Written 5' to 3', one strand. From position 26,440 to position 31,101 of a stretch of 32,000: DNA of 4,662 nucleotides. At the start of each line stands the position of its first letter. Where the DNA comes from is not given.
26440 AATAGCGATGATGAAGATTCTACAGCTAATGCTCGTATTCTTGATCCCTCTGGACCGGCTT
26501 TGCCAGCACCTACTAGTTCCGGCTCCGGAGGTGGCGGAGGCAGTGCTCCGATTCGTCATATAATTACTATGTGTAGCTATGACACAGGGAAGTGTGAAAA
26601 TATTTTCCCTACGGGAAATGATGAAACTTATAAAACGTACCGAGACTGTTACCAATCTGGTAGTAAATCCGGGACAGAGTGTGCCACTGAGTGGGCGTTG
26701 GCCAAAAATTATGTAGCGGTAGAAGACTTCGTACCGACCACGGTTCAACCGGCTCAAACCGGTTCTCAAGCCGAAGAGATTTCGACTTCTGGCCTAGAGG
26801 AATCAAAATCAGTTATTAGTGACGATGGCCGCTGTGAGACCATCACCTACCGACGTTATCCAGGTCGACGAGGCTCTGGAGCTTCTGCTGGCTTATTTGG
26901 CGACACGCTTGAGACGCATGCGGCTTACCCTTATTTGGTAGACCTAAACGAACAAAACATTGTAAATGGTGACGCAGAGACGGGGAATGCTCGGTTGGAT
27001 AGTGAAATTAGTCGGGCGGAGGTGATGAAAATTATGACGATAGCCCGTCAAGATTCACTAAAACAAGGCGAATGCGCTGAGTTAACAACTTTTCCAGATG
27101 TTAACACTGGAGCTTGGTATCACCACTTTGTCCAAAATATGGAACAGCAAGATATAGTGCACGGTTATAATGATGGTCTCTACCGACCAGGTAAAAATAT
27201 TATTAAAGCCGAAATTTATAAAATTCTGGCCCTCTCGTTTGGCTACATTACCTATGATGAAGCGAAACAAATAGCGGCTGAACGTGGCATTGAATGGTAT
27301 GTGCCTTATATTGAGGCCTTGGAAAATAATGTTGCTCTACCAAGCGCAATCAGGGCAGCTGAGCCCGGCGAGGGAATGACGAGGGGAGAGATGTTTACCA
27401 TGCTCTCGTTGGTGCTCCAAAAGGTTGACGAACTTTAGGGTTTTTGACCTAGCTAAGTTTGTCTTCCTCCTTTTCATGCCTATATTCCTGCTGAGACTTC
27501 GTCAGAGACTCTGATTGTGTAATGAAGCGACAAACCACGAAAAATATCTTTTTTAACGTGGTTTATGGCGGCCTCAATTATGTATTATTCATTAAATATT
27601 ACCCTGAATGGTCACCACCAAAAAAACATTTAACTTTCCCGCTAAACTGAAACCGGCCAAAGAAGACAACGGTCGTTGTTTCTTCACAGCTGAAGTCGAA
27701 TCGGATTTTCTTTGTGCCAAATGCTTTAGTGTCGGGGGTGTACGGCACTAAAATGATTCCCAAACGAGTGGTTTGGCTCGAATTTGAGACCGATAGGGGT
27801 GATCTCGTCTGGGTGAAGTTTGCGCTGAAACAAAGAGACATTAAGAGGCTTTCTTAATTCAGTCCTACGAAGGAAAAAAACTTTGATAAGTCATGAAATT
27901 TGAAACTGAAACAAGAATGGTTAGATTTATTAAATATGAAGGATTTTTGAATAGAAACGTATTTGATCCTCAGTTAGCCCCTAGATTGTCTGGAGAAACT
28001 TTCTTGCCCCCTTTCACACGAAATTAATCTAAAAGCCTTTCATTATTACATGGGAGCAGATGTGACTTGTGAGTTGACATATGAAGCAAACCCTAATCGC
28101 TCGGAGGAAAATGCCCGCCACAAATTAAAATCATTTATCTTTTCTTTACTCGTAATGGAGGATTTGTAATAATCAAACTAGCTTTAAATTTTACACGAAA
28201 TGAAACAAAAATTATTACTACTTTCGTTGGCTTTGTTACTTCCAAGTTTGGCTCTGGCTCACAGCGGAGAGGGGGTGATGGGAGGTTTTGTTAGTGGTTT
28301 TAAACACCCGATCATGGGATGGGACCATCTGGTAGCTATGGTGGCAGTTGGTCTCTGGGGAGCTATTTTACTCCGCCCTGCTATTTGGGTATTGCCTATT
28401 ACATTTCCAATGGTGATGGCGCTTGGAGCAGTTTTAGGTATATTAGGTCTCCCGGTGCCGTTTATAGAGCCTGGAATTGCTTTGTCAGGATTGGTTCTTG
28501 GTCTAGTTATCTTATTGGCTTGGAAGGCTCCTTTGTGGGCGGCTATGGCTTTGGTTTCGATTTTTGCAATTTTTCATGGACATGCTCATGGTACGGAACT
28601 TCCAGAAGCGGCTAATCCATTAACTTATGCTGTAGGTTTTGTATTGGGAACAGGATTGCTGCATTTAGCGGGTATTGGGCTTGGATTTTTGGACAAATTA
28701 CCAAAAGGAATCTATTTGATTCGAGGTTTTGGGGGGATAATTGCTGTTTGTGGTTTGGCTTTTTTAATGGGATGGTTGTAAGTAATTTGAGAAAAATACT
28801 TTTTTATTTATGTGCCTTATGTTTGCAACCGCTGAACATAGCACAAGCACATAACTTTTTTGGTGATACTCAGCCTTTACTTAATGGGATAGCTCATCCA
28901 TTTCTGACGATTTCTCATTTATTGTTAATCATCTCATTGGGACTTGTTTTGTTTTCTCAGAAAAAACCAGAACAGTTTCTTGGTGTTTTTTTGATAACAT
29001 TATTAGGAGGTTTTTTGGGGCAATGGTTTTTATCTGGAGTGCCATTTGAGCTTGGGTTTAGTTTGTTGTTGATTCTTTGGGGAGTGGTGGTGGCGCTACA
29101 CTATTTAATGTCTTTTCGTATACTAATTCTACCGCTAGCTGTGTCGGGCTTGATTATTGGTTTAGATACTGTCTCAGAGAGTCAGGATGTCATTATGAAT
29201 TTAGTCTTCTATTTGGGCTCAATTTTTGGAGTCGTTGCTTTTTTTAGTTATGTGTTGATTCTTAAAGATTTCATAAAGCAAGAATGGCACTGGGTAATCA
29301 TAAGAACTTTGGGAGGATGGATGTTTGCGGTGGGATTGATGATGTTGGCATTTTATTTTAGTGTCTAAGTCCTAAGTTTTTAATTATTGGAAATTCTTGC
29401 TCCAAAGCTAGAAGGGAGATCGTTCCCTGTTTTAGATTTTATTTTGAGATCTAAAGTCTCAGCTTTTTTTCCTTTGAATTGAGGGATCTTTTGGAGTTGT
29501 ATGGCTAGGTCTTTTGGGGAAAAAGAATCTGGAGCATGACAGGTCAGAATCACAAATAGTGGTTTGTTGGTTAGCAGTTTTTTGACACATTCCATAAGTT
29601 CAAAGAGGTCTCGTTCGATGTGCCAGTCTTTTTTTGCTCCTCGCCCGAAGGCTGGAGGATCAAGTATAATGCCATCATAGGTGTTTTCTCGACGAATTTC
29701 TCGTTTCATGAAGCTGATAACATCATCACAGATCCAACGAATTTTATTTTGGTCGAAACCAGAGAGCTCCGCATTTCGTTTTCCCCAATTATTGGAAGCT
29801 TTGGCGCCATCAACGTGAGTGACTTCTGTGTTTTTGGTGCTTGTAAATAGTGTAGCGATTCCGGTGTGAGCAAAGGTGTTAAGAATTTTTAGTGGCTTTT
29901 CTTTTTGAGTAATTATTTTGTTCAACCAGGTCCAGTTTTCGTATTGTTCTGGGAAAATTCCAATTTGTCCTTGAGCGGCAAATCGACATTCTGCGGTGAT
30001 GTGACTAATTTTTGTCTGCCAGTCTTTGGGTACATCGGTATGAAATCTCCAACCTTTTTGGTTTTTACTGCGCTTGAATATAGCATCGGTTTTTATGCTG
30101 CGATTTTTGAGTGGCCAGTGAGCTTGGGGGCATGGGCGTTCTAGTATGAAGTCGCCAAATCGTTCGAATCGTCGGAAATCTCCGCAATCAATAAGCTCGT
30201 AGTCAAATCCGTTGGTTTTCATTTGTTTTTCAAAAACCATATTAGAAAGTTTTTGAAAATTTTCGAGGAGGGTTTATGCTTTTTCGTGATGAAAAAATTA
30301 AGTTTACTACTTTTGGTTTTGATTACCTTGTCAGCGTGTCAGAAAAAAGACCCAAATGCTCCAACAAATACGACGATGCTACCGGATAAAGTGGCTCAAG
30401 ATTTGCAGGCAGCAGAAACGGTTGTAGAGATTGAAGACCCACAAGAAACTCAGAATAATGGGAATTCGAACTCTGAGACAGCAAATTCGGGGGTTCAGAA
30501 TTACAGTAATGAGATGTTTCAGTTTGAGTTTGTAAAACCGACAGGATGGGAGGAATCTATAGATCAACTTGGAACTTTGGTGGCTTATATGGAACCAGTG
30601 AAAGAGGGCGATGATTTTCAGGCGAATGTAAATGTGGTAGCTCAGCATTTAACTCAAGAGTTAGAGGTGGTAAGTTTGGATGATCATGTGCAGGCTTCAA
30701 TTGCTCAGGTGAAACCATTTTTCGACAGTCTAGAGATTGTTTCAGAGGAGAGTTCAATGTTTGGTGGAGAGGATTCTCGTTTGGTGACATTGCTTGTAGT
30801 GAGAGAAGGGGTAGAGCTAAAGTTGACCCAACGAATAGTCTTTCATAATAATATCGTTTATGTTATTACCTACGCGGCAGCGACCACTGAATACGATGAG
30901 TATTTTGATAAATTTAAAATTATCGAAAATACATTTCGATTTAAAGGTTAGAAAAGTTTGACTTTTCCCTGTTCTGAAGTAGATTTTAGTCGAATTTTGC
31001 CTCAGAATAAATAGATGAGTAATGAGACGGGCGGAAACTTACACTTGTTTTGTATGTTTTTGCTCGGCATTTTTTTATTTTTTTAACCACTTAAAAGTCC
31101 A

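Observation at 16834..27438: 10.6-kb gene for a 3534-aa SLH-anchored, LamG/cadherin-tipped giant surface protein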

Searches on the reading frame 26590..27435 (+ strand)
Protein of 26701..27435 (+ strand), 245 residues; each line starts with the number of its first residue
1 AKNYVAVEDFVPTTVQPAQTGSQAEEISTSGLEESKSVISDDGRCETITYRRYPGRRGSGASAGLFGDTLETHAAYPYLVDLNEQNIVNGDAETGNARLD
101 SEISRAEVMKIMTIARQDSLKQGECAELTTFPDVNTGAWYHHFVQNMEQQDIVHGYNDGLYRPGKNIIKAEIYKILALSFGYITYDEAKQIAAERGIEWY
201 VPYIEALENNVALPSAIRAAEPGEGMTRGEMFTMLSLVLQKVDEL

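Call 11: search_protein_families(library=ncbifam, proteins=[window:26701-27435:+], max_evalue=1)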
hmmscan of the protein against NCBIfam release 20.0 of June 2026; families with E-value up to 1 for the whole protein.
window:26701-27435:+ (245 aa): 1 family
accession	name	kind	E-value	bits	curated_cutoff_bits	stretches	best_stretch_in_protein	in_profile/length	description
NF033190.2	inl_like_NEAT_1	exception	0.0035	15.7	1275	1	121-239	572-691/754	NEAT domain-containing leucine-rich repeat protein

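Call 49: search_solved_structures(query=window:26836-27435:+, max_evalue=1, show_alignments=2)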
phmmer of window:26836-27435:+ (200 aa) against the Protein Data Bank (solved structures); distinct sequences matched with E-value up to 1: 7.
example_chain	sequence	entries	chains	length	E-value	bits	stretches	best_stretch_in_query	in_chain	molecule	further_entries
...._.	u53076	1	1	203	7.4e-09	38.9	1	85-190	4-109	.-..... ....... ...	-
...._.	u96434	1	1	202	9.6e-09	38.5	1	85-190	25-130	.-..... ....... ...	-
9g93_A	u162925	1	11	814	5.7e-08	36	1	77-190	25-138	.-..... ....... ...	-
8bz2_A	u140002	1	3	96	0.0007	22.6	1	85-136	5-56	S-layer homology domain-containing protein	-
8bys_A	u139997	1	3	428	0.0025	20.9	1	84-136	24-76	S-layer homology domain-containing protein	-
8bym_A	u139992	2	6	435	0.0034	20.4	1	84-136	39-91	S-layer homology domain-containing protein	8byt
8a22_Au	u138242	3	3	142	0.11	15.4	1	110-151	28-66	bL27m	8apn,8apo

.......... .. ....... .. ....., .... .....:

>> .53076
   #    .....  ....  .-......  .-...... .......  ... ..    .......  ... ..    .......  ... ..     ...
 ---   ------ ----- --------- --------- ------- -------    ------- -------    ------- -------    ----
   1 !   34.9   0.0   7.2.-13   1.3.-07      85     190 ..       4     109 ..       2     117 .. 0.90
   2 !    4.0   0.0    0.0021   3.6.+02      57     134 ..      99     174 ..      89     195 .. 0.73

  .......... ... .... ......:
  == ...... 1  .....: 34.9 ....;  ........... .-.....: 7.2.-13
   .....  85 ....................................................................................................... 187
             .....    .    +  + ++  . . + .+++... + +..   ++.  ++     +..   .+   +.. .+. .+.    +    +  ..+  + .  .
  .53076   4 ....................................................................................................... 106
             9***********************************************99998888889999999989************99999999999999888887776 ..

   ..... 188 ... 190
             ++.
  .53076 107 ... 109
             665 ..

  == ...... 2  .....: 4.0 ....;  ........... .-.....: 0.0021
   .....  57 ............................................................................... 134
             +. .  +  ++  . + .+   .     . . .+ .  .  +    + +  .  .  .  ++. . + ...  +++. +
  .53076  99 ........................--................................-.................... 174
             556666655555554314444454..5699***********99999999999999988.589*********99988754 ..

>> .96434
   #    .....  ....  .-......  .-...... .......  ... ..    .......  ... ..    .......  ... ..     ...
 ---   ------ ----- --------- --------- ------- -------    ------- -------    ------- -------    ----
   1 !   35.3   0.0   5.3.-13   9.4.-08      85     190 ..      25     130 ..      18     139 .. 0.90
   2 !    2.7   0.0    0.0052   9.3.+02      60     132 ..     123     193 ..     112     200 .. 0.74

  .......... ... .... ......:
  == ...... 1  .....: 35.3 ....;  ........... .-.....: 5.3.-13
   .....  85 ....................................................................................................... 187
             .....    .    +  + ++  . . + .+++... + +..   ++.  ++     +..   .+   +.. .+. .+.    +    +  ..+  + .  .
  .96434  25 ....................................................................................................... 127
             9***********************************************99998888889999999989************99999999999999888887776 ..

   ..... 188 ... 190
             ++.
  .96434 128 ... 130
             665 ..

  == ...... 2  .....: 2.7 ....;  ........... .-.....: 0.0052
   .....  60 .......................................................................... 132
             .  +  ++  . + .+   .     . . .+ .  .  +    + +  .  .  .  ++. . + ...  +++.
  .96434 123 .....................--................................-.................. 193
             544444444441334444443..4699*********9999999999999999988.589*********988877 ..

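Call 51: search_protein_representatives(protein=window:26836-27435:+)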
Query: 200 residues. Proteins with E-value up to 0.001 (for the whole library): 24085; up to 1e-10: 2443; up to 1e-30: 35. The best 150 are listed.
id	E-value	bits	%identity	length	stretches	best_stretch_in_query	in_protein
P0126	1.4e-108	377.3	84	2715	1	1-199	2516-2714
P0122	1.0e-78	279.9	66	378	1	1-198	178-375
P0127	6.3e-73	261.0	63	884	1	1-198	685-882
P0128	3.9e-71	255.1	60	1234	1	2-199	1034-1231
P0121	5.4e-66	238.4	58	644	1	3-199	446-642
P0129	9.1e-57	208.3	52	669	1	3-198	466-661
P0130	2.7e-56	206.7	49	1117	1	2-199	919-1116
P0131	9.8e-56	204.9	50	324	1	5-197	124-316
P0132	2.7e-54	200.2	50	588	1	1-198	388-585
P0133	4.2e-54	199.6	53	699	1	4-195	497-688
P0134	2.5e-53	197.1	50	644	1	5-198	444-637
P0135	5.1e-52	192.8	49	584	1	1-198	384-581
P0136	4.5e-50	186.4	52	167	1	34-199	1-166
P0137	6.2e-49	182.7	48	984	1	3-194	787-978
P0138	4.5e-46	173.4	46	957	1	2-198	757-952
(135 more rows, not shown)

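Call 56: search_protein_families(library=pfam, alignment_id=A6, max_evalue=0.001)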
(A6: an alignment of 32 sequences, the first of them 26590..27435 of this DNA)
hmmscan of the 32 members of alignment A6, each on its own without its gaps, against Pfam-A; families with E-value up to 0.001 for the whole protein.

A. member 1, window:26590-27435:+ (282 aa): 1 family
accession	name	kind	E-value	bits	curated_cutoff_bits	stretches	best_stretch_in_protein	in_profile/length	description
PF00395.25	SLH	-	8.3e-10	38.9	20.8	1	167-208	1-42/44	S-layer homology domain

B. families by the number of members that match (of 32 scanned): 29 families (the first 25 are shown)
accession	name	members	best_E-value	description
PF00395.25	SLH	32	1.4e-21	S-layer homology domain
PF03382.20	DUF285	5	4.8e-206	Mycoplasma protein of unknown function, DUF285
PF19077.6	Big_13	5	1.4e-74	Bacterial Ig-like domain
PF00028.23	Cadherin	5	1.5e-22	Cadherin domain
PF18884.5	TSP3_bac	3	1e-19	Bacterial TSP3 repeat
PF13517.12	FG-GAP_3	2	5.7e-58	FG-GAP-like repeat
PF17936.7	Big_6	2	2.8e-41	Bacterial Ig domain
PF00932.25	LTD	2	2.4e-18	Lamin Tail Domain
PF01839.29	FG-GAP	2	8.1e-12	FG-GAP repeat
PF12799.13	LRR_4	2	2.9e-09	Leucine Rich repeats (2 copies)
PF17210.9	SdrD_B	1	1.4e-63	SdrD B-like domain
PF19078.6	Big_12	1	7.7e-28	Bacterial Ig-like domain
PF13620.12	CarboxypepD_reg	1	2e-20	Carboxypeptidase regulatory-like domain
PF17802.7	SpaA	1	3.2e-16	Prealbumin-like fold domain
PF09136.16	Glucodextran_B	1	1.5e-14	Glucodextranase, domain B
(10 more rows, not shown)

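Call 66: predict_structure(alignment_id=A6)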
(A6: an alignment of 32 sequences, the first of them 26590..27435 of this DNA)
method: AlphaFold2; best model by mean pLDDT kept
length: 282 residues; sequences in the alignment: 32
mean_pLDDT: 89.2   pTM: 0.74
mean pLDDT of the five models: 89.2, 89.1, 88.4, 88.2, 87.4
residues with pLDDT >= 90: 213; 70-90: 32; 50-70: 21; < 50: 16
segments of 3 or more residues with pLDDT < 50: 52-63, 65-68
pLDDT, mean of each block of 10 residues (from residue 1): 75 94 92 91 76 45 47 58 90 93 95 98 94 97 98 94 87 94 96 96 98 98 98 98 98 98 98 98 92
secondary structure, 60 per line:
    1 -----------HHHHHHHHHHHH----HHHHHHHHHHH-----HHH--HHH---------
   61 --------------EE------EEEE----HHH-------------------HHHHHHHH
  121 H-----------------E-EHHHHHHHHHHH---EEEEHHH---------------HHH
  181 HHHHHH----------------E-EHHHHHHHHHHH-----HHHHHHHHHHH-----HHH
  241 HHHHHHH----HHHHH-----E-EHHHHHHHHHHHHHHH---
elements in order: H12-23 H28-38 E83-86 H113-121 H142-152 E156-159 H178-186 H206-216 H222-232 H238-247 H252-256 H265-279

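Call 69: fold_search(model_id=the predicted structure, library=pdb)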
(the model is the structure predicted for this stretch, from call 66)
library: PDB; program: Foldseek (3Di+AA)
matches with E <= 10: 54; with E <= 0.001: 15
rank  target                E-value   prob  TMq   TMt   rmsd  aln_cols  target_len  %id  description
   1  7sv4                  1.5e-05  1.00  0.47  0.75   3.5       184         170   16  Crystal structure of SpaA-SLH in complex with 4,6-Pyr-beta-D-ManNAc-(1->4)-beta-D-GlcNAc-(1->3)-4,6-Pyr-beta-D-ManNAcOMe (released 2022-03-09)
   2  6cwh_C                1.9e-05  1.00  0.47  0.77   4.0       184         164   16  Crystal structure of SpaA-SLH in complex with 4,6-Pyr-beta-D-ManNAcOMe (P1) (released 2018-08-15)
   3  7sv3                  2.0e-05  1.00  0.47  0.75   3.8       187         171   16  Crystal structure of SpaA-SLH in complex with 4,6-Pyr-beta-D-ManNAc-(1->4)-beta-D-GlcNAcOMe (released 2022-03-09)
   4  6cwc_B                2.2e-05  1.00  0.47  0.78   3.2       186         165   17  Crystal structure of SpaA-SLH (released 2018-08-15)
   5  6cwn                  7.0e-05  1.00  0.45  0.74   3.3       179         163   16  Crystal structure of SpaA-SLH/G109A in complex with 4,6-Pyr-beta-D-ManNAcOMe (released 2018-08-15)
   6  7sv6                  7.4e-05  1.00  0.48  0.79   4.1       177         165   16  Crystal structure of SpaA-SLH/G46A/G109A in complex with 4,6-Pyr-beta-D-ManNAc-(1->4)-beta-D-GlcNAcOMe (released 2022-03-09)
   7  6cwc_A                7.4e-05  1.00  0.47  0.77   3.3       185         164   17  Crystal structure of SpaA-SLH (released 2018-08-15)
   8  7sv5_B                8.2e-05  1.00  0.48  0.79   4.2       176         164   16  Crystal structure of SpaA-SLH/G109A in complex with 4,6-Pyr-beta-D-ManNAc-(1->4)-beta-D-GlcNAcOMe (released 2022-03-09)
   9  6cwf_A                8.2e-05  1.00  0.46  0.75   3.4       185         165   16  Crystal structure of SpaA-SLH in complex with 4,6-Pyr-beta-D-ManNAcOMe (released 2018-08-15)
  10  7sv5_A                8.7e-05  1.00  0.47  0.76   3.2       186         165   15  Crystal structure of SpaA-SLH/G109A in complex with 4,6-Pyr-beta-D-ManNAc-(1->4)-beta-D-GlcNAcOMe (released 2022-03-09)
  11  6cwl_B                1.2e-04  1.00  0.45  0.83   3.0       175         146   15  Crystal structure of SpaA-SLH in complex with beta-D-GlcNAc-(1->3)-4,6-Pyr-beta-D-ManNAcOMe (released 2018-08-15)
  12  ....                  1.2e-04  1.00  0.50  0.76   4.6       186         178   18  The structure of the SLH domain from B. anthracis surface array protein at 1.8A (released 2011-04-27)
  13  6cwr                  2.2e-04  1.00  0.47  0.77   4.1       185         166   15  Crystal structure of SpaA-SLH/G46A/G109A in complex with 4,6-Pyr-beta-D-ManNAcOMe (released 2018-08-15)
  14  6cwm                  2.9e-04  1.00  0.48  0.76   4.2       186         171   15  Crystal structure of SpaA-SLH/G109A (released 2018-08-15)
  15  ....                  3.8e-04  1.00  0.44  0.73   4.9       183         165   15  Crystal structure of the SLH domain of Sap from Bacillus anthracis in complex with a pyruvylated SCWP unit (released 2018-03-21)
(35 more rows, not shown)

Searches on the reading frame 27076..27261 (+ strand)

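Call 12: search_protein_families(library=pfam, proteins=[window:27076-27261:+], max_evalue=10)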
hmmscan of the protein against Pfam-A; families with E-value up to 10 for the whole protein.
seq(62 aa): 1 family
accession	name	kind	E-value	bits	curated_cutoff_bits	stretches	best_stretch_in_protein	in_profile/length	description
PF00395.25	SLH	-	6.3e-08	32.9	20.8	1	5-46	1-42/44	S-layer homology domain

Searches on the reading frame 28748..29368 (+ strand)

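Call 10: search_protein_families(library=pfam, proteins=[window:28748-29368:+], max_evalue=0.001)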
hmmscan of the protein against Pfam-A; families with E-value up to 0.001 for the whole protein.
window:28748-29368:+ (206 aa): 1 family
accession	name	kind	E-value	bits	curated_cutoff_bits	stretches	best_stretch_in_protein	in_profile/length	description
PF04955.18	HupE_UreJ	-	2.8e-12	46.9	23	1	29-198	7-178/179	HupE / UreJ protein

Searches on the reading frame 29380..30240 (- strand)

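Call 10: search_protein_families(library=pfam, proteins=[window:29380-30240:-], max_evalue=0.001)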
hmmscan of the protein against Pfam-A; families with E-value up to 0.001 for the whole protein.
window:29380-30240:- (286 aa): 1 family
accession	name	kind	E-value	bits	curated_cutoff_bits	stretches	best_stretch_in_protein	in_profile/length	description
PF10672.15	Methyltrans_SAM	-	4.1e-10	39.8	27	1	111-217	119-222/286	S-adenosylmethionine-dependent methyltransferase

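Call 50: search_protein_families(library=ncbifam, proteins=[window:29380-30240:-], max_evalue=0.001)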
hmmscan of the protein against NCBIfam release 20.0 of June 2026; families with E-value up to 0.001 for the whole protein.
window:29380-30240:- (286 aa): 6 families
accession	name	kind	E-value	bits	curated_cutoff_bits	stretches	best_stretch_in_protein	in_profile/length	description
NF008748.0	PRK11783.1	equivalog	5.8e-17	61.2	466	1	108-226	534-652/704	bifunctional 23S rRNA (guanine(2069)-N(7))-methyltransferase RlmK/23S rRNA (guanine(2445)-N(2))-methyltransferase RlmL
NF053718.1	23SC1962Mtase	equivalog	4.2e-11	42.2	575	1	69-205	169-297/383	23S rRNA (cytosine(1962)-C(5))-methyltransferase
NF011707.0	PRK15128.1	equivalog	6e-08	31.9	712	1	117-201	222-307/396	23S rRNA (cytosine(1962)-C(5))-methyltransferase RlmI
NF046099.1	RSP_2647_MTase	equivalog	1.6e-06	27.2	600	1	92-199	198-301/391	RSP_2647 family RNA methyltransferase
TIGR00479.1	rumA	equivalog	9.6e-06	24.7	183.55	1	118-199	296-375/432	23S rRNA (uracil(1939)-C(5))-methyltransferase RlmD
NF033380.1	Rlm_2499C5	equivalog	3.9e-05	22.6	650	1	81-204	190-307/391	23S rRNA (cytosine(2499)-C(5))-methyltransferase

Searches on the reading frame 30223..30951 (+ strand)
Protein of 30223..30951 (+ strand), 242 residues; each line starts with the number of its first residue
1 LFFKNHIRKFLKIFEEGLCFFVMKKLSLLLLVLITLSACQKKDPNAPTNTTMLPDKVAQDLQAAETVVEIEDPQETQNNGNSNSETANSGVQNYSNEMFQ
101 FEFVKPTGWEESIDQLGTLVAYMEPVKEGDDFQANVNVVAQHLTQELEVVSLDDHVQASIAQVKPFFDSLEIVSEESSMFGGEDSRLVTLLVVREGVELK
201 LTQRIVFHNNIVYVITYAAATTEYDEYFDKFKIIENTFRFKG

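Call 10: search_protein_families(library=pfam, proteins=[window:30223-30951:+], max_evalue=0.001)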
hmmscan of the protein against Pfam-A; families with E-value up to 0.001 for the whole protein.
window:30223-30951:+ (242 aa): 2 families
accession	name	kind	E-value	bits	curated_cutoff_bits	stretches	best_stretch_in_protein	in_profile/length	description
PF18933.6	PsbP_2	-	2.6e-06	28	27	1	68-240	19-184/184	PsbP-like protein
PF01789.22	PsbP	-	0.00018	22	23.5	1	90-239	2-154/155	PsbP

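Call 50: search_protein_families(library=ncbifam, proteins=[window:30223-30951:+], max_evalue=0.001)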
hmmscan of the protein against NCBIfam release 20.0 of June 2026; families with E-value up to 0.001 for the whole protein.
window:30223-30951:+ (242 aa): 1 family
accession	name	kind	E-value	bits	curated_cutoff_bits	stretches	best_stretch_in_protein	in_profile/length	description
NF047501.1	lipo_LIC_13215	equivalog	1.9e-05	24.1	200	1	125-226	75-181/194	LIC_13215 family putative lipoprotein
